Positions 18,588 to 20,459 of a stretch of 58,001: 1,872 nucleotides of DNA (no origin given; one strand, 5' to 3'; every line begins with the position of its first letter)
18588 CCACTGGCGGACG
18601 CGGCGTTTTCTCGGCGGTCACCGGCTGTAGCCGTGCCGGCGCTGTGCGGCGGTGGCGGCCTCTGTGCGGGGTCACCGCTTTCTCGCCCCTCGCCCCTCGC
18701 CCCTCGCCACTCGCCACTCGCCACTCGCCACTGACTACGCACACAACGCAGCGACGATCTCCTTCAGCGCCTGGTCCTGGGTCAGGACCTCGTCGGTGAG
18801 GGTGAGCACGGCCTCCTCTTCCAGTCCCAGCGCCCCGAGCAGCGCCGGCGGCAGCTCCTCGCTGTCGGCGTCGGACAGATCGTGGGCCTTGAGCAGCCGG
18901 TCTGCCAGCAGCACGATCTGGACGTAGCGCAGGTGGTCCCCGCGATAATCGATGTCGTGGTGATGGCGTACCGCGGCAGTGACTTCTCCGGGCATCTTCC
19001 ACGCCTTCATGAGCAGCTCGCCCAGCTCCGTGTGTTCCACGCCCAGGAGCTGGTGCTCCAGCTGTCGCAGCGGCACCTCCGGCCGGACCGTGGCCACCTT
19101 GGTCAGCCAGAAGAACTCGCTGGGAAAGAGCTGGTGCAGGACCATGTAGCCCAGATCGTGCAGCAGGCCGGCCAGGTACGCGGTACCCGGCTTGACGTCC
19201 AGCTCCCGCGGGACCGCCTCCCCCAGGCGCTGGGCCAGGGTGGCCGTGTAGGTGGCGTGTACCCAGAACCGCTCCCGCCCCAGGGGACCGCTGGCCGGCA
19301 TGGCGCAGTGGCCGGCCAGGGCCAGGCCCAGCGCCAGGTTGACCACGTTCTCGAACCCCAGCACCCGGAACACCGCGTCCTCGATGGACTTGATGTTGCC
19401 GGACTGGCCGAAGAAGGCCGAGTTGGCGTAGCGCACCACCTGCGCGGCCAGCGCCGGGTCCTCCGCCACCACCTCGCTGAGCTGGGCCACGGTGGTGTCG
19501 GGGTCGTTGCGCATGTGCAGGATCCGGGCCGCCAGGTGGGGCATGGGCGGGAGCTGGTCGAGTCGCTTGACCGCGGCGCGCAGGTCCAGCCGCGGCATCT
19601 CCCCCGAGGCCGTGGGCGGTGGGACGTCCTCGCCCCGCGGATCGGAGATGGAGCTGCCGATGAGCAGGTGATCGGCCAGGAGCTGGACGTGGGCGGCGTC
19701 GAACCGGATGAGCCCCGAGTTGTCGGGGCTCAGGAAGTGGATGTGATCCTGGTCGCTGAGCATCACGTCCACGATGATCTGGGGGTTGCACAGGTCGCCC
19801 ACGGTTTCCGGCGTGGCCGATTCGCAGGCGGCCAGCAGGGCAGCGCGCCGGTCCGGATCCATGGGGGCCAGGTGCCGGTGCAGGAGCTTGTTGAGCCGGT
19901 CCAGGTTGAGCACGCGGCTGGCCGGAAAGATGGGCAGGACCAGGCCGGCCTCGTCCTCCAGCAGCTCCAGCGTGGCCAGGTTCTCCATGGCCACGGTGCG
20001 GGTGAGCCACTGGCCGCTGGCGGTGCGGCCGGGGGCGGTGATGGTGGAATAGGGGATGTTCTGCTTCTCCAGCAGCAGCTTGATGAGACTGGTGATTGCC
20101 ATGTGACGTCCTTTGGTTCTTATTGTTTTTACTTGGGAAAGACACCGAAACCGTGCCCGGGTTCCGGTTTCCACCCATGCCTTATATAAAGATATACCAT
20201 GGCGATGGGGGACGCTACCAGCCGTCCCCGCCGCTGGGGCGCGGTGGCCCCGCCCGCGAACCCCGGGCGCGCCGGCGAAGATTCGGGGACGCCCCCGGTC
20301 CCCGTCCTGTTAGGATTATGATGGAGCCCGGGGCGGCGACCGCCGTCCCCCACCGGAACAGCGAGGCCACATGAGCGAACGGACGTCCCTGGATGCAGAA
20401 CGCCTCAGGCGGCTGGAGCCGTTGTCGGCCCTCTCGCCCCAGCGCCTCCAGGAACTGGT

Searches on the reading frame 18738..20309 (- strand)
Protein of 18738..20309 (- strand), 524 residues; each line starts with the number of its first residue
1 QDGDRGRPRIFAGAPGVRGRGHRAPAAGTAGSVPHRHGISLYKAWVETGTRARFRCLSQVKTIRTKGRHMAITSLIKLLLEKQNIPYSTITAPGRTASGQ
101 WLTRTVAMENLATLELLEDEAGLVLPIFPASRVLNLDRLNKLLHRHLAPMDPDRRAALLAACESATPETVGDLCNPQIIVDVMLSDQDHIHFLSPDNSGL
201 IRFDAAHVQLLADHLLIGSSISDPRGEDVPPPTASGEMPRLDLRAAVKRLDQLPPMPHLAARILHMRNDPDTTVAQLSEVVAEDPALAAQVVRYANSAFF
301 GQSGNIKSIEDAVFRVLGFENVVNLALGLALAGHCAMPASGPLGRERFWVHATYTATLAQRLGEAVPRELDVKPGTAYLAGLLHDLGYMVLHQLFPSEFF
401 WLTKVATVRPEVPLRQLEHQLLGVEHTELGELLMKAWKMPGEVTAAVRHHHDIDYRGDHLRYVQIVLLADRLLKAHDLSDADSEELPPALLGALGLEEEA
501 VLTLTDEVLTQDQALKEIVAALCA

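Call 64: search_protein_families(library=pfam, proteins=[window:18738-20309:-], max_evalue=0.0001)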
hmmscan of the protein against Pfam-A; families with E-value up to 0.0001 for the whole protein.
window:18738-20309:- (524 aa): 2 families
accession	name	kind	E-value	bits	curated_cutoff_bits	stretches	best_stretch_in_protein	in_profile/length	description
PF08668.18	HDOD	-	8.1e-49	166.2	22.9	1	253-452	1-195/196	HDOD domain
PF01966.28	HD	-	4.7e-08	33.8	22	1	351-472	4-113/116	HD domain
